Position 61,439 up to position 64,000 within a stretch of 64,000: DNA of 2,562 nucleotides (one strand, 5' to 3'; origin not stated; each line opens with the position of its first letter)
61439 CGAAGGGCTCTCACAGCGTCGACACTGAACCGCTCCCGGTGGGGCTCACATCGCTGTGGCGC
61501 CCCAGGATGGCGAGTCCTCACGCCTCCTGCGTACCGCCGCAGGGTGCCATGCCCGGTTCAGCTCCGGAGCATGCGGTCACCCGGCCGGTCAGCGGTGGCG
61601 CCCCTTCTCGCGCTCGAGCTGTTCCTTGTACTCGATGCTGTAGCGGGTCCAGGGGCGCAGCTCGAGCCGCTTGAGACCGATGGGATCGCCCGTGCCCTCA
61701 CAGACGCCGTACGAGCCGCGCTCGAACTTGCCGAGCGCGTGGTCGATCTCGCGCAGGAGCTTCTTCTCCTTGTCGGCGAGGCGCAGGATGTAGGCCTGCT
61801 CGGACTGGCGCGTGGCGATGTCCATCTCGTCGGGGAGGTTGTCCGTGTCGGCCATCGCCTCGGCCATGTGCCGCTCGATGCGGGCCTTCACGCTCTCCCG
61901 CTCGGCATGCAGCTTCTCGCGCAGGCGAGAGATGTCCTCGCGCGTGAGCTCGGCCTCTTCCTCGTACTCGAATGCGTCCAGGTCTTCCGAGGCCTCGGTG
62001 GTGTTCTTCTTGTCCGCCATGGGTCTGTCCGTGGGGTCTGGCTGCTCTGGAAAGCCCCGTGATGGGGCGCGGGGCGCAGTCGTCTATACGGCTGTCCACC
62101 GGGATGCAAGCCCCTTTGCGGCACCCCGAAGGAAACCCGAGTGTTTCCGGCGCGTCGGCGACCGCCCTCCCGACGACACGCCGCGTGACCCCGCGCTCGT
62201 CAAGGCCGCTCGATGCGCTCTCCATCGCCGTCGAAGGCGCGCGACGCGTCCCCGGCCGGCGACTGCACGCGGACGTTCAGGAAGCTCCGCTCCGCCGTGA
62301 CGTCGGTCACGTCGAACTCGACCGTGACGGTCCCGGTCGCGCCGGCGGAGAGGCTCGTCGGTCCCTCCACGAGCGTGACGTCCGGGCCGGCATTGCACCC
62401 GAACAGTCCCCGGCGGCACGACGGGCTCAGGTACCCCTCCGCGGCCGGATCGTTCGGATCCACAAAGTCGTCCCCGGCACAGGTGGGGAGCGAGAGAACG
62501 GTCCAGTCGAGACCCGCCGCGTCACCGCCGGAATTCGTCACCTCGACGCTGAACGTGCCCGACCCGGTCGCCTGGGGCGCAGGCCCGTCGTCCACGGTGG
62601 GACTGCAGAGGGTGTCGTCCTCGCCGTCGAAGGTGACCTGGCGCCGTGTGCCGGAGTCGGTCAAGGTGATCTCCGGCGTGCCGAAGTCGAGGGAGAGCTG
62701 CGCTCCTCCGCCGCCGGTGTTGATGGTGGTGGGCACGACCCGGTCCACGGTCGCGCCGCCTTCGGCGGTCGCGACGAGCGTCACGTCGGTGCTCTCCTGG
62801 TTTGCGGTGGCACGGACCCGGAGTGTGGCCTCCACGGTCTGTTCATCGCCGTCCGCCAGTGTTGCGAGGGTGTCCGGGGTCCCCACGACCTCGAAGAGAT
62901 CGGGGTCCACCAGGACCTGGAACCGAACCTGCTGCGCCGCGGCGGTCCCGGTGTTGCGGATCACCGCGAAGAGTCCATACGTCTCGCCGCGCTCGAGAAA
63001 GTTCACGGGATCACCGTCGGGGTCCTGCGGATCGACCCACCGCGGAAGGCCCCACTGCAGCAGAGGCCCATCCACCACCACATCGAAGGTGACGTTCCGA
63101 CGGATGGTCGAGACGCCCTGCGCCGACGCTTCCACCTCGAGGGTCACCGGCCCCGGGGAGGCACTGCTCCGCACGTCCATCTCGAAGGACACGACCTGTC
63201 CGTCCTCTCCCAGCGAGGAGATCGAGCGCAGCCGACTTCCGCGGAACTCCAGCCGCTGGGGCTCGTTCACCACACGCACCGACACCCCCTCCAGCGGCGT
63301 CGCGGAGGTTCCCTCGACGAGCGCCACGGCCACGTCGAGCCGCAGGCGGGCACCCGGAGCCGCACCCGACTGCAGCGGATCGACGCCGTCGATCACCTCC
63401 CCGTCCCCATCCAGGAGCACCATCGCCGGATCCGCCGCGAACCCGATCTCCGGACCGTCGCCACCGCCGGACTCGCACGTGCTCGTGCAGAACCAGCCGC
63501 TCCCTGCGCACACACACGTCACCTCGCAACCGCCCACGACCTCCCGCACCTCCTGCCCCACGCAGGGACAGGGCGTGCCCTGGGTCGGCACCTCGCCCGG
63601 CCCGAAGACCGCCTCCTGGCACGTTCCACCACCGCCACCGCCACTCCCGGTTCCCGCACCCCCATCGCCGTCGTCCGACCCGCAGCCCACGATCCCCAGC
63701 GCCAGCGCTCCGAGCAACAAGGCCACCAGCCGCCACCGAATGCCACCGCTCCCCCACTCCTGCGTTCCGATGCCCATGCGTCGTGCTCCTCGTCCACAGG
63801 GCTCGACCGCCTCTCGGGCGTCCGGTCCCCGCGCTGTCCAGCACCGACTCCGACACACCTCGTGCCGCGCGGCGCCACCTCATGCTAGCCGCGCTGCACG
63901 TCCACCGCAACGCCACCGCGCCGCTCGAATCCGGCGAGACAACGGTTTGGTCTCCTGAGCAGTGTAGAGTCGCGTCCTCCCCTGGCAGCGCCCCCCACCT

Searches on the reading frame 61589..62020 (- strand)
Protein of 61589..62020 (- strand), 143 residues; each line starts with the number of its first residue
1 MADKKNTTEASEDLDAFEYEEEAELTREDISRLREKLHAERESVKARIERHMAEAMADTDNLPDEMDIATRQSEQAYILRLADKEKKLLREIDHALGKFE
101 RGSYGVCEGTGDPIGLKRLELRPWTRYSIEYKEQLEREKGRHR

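Call 52: search_protein_families(library=pfam, proteins=[window:61589-62020:-], max_evalue=0.0001)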
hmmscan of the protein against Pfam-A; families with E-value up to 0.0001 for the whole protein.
window:61589-62020:- (143 aa): 2 families
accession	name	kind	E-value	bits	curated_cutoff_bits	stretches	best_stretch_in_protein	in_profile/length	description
PF21157.2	DksA_N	-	2.9e-09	37.5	27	1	32-97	4-69/71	DnaK suppressor protein DksA, N-terminal domain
PF01258.23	zf-dskA_traR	-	3e-08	34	24.9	1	102-130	1-29/36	Prokaryotic dksA/traR C4-type zinc finger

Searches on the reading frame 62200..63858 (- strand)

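Call 52: search_protein_families(library=pfam, proteins=[window:62200-63858:-], max_evalue=0.0001)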
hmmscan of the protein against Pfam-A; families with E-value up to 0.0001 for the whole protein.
window:62200-63858:- (552 aa): 1 family
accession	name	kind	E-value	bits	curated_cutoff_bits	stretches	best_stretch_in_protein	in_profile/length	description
PF07705.17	CARDB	-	4.5e-06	27.2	22.7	0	290-369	17-87/101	CARDB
